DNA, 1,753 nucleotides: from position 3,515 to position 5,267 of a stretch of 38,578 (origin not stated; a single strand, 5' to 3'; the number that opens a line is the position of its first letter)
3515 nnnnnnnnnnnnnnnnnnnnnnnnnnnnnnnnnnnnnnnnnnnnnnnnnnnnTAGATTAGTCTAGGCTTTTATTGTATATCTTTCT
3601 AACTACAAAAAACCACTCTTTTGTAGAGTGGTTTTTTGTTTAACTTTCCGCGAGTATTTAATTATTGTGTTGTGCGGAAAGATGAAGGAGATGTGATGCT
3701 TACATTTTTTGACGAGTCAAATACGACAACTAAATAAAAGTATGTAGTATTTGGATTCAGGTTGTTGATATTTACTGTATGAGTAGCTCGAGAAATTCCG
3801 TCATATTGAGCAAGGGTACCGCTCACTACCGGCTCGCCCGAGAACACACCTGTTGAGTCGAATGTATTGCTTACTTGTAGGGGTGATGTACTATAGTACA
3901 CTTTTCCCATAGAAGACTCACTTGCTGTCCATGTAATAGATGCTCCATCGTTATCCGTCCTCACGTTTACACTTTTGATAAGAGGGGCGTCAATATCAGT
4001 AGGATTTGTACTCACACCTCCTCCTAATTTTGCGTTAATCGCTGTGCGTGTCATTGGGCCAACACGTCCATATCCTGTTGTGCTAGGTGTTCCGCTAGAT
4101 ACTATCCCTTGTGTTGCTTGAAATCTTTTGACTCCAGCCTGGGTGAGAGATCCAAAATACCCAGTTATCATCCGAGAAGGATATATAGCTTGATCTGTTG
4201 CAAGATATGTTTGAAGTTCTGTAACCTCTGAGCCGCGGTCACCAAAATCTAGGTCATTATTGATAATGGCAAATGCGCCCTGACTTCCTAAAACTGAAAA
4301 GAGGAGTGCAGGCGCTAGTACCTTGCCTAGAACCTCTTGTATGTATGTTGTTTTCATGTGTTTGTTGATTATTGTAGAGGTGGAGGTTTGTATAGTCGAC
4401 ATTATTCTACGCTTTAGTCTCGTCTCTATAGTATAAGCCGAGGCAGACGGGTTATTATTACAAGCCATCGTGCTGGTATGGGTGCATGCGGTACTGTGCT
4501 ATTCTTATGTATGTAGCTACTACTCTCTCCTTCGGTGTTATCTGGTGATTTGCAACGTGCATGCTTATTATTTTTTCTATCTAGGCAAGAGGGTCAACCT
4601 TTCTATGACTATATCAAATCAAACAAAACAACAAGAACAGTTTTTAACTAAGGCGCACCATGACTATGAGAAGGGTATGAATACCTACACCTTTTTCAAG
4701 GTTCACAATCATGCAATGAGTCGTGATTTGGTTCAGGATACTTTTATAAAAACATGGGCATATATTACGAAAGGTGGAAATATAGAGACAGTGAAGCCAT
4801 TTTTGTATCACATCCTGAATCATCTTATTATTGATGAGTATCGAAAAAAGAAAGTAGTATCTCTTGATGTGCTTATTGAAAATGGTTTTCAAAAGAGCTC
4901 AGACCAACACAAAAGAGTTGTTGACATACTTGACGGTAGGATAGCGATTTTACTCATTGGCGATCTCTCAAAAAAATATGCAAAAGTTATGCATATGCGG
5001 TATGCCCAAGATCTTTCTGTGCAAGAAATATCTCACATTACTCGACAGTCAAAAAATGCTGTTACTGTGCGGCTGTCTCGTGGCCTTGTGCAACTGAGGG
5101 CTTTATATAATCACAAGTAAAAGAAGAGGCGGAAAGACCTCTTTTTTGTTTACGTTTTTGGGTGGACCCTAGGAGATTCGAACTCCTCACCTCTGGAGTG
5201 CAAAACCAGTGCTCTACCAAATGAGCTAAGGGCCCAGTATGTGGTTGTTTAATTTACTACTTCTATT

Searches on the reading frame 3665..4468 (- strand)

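Call 3: search_protein_families(library=pfam, proteins=[window:3665-4468:-], max_evalue=0.1)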
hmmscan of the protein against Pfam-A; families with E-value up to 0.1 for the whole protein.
window:3665-4468:- (268 aa): 5 families
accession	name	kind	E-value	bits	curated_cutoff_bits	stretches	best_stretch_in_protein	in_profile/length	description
PF01471.23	PG_binding_1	-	1.4e-08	35.2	23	1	78-128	1-49/57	Putative peptidoglycan binding domain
PF16656.11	Pur_ac_phosph_N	-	2.9e-08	34.6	30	1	171-266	10-93/93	Purple acid Phosphatase, N-terminal domain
PF21933.2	MCM5_C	-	0.017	15.5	27.2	1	14-51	2-39/59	MCM5, C-terminal domain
PF16655.11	PhoD_N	-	0.055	14.5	30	0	180-254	16-83/90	PhoD-like phosphatase, N-terminal domain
PF16145.10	DUF4853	-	0.079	13.4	34.8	0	147-204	77-134/135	Domain of unknown function (DUF4853)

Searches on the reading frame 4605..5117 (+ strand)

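Call 3: search_protein_families(library=pfam, proteins=[window:4605-5117:+], max_evalue=0.1)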
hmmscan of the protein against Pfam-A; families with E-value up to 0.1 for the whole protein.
window:4605-5117:+ (171 aa): 5 families
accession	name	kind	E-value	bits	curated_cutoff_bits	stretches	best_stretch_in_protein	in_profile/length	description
PF08281.18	Sigma70_r4_2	-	3e-07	30.4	25.7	1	116-164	6-54/54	Sigma-70, region 4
PF04542.20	Sigma70_r2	-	1.6e-06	28.2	24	1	33-83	17-69/71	Sigma-70 region 2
PF04545.22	Sigma70_r4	-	0.00013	21.9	24.1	1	118-166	2-50/50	Sigma-70, region 4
PF04297.20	UPF0122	-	0.0027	18.3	22.7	1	121-163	18-60/101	Putative helix-turn-helix protein, YlxM / p13 like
PF05763.18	DUF835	-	0.028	14.7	33.1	1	38-97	25-96/136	Protein of unknown function (DUF835)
